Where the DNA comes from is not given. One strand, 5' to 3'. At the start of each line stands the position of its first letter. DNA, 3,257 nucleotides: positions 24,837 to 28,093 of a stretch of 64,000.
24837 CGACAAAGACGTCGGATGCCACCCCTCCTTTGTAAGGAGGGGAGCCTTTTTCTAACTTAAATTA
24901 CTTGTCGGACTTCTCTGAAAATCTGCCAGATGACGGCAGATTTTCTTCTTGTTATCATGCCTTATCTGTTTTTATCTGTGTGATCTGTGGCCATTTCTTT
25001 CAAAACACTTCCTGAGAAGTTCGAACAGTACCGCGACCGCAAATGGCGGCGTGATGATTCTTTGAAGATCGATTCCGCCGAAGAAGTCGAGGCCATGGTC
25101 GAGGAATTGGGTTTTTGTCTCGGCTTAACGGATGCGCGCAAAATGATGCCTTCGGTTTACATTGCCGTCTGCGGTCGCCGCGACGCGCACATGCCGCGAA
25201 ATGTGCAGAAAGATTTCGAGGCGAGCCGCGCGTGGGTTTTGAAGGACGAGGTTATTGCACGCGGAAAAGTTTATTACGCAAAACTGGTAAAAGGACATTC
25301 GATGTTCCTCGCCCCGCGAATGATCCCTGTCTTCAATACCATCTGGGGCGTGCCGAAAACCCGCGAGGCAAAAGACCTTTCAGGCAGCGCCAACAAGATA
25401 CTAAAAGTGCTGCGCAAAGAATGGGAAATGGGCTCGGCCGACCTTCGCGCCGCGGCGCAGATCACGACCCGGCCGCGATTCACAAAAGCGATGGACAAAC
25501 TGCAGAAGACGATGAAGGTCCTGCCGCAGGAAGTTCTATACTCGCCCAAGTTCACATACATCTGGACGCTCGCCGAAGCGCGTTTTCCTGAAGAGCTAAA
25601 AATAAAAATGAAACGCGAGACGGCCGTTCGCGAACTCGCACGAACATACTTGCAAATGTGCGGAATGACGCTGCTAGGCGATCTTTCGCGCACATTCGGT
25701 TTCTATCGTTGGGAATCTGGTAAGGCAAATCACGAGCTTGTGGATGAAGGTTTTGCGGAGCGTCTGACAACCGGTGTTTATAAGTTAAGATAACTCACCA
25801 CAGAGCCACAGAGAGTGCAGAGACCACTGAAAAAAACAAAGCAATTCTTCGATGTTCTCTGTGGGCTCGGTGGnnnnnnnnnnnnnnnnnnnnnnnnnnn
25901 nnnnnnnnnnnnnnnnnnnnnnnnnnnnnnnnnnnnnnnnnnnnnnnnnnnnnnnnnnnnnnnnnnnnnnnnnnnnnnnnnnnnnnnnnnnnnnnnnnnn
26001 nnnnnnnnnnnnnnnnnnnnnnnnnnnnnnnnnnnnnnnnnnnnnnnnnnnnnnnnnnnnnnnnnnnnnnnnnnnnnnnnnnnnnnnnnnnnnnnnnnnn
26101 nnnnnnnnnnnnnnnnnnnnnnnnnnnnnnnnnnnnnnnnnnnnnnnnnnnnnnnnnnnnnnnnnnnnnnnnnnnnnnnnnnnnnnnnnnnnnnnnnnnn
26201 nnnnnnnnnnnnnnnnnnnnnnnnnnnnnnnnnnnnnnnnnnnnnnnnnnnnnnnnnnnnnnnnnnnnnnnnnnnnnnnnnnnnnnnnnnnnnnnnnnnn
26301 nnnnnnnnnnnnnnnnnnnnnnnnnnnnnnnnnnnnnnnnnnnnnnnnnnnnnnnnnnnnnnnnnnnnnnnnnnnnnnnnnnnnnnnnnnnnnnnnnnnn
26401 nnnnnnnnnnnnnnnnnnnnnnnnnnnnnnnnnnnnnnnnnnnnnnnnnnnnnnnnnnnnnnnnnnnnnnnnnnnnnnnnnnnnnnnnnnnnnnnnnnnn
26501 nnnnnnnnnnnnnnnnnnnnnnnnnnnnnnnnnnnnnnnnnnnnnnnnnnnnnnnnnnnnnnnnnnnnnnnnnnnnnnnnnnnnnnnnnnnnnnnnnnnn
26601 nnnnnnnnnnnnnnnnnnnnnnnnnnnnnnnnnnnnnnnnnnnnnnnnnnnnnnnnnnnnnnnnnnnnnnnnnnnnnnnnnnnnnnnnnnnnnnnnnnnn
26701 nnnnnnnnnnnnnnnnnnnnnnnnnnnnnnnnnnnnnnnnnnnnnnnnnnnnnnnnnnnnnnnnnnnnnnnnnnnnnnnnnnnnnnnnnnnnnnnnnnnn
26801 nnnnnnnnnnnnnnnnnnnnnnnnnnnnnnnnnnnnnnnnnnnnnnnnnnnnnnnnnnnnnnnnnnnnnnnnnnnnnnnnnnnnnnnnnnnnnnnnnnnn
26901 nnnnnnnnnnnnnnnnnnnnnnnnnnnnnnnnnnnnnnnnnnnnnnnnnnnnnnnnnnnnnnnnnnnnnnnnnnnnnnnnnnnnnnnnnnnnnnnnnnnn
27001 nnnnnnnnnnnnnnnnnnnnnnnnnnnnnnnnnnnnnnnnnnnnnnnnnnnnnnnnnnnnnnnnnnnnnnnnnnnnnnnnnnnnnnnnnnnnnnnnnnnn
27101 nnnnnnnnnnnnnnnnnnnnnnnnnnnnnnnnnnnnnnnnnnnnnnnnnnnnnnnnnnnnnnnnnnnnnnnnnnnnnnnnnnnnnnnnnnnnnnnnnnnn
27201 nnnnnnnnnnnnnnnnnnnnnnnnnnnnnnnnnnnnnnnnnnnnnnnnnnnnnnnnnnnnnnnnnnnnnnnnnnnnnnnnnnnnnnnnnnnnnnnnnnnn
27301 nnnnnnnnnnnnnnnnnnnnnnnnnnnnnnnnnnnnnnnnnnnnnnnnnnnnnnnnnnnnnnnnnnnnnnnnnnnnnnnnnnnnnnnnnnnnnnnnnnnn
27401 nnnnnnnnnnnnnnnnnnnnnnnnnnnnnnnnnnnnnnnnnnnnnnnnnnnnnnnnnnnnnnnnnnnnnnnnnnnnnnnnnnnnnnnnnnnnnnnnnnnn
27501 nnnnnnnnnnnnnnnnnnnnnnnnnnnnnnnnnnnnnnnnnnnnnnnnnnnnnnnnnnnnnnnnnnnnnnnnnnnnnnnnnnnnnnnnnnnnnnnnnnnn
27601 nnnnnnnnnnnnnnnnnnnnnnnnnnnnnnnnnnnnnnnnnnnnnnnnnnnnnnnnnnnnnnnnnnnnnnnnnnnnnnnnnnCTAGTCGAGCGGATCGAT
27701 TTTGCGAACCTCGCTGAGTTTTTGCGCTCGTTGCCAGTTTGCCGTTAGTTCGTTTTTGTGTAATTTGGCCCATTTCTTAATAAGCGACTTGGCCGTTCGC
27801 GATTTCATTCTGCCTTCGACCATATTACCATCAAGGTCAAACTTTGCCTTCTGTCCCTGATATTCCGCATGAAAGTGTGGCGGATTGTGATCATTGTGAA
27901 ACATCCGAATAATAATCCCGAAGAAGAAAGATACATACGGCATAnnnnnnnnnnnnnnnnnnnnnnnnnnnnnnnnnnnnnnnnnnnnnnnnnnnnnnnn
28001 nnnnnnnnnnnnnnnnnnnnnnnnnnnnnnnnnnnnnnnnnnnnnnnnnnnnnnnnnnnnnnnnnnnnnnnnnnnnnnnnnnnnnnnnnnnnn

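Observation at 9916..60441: Census: four families of inverted arms built from 7-9 nt tandem units occupy most intergenic gaps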

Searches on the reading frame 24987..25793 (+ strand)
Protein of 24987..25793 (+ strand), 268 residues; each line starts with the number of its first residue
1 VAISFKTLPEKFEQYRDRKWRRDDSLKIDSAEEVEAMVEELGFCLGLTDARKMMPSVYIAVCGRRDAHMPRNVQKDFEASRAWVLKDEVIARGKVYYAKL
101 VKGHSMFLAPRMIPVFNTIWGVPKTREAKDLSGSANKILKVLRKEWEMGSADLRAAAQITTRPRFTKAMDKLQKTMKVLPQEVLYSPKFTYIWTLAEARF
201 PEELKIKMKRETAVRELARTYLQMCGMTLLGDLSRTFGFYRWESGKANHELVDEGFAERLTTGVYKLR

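Call 11: search_protein_families(library=pfam, proteins=[window:24987-25793:+], max_evalue=0.01)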
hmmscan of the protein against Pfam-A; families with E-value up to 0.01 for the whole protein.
window:24987-25793:+ (268 aa): 2 families
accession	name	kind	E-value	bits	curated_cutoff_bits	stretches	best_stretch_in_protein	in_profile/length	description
PF24741.1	AlkZ-rel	-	1.2e-25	90.7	26.5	1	28-233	1-216/221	AlkZ related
PF06224.18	AlkZ-like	-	0.0022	18.1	25.9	1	124-254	78-211/329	DNA glycosylase AlkZ-like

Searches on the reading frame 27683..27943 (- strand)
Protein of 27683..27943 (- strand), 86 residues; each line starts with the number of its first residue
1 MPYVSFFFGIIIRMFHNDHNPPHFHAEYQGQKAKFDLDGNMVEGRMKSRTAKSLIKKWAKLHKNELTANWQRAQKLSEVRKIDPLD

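Call 20: search_protein_families(library=pfam, proteins=[window:27683-27943:-], max_evalue=0.01)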
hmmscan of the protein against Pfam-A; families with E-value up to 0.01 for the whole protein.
window:27683-27943:- (86 aa): 1 family
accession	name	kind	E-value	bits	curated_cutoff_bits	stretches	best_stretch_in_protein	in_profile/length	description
PF13711.11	DUF4160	-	1.5e-21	76.8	23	1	9-71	1-65/65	Domain of unknown function (DUF4160)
